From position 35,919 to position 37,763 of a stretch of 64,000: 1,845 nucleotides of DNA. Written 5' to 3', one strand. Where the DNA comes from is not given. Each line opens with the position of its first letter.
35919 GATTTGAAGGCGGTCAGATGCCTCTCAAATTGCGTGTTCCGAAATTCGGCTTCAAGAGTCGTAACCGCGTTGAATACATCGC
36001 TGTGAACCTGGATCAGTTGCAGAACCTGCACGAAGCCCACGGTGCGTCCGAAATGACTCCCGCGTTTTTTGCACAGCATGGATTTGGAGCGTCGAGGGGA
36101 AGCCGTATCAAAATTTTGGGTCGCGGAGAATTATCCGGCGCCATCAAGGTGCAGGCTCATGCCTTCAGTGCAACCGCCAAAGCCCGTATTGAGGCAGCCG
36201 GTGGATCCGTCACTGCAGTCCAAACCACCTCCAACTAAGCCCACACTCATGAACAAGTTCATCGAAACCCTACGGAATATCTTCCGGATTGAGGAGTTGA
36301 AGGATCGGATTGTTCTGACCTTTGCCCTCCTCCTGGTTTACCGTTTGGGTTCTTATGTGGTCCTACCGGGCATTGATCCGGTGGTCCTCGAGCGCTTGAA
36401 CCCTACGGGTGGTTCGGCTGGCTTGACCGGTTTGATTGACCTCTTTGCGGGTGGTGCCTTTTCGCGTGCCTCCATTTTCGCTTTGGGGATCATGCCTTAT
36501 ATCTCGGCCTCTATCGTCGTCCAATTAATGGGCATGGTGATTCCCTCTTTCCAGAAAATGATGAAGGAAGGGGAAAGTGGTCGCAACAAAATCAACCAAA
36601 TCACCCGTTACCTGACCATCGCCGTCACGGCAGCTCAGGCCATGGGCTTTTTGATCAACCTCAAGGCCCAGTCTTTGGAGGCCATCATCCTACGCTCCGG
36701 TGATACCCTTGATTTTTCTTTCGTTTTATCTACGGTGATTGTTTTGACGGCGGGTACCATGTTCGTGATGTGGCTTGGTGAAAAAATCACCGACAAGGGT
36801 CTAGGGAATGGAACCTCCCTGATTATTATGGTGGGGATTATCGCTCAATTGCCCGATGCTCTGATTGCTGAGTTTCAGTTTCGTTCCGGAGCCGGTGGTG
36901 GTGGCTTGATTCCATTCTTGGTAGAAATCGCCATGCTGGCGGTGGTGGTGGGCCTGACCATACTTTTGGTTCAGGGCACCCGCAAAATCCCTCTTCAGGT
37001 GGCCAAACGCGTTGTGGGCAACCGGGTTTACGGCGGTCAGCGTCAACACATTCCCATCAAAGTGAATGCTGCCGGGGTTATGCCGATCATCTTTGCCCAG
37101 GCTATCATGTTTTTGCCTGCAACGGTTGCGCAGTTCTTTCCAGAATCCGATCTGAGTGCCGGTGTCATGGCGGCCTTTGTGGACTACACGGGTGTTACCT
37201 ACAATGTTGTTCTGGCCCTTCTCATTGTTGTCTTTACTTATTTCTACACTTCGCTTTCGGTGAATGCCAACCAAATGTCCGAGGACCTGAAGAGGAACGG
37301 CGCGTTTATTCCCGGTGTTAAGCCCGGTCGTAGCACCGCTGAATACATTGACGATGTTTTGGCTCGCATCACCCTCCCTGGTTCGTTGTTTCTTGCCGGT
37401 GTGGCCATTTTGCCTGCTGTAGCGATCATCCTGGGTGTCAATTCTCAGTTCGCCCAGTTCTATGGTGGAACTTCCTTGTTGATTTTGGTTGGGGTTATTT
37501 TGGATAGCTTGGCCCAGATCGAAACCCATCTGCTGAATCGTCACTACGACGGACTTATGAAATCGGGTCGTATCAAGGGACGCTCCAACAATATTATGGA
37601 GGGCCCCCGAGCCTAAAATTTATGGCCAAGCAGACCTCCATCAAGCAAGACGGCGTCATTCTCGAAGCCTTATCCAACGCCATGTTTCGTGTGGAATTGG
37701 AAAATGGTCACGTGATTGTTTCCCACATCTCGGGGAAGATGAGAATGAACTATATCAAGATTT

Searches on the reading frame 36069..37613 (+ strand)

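Call 13: search_protein_families(library=pfam, proteins=[window:36069-37613:+], max_evalue=0.01)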
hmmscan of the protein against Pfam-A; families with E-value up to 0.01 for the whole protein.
window:36069-37613:+ (515 aa): 1 family
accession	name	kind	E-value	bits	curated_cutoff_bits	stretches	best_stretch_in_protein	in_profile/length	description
PF00344.25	SecY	-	4.1e-107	358.5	32.2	1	135-479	1-304/306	SecY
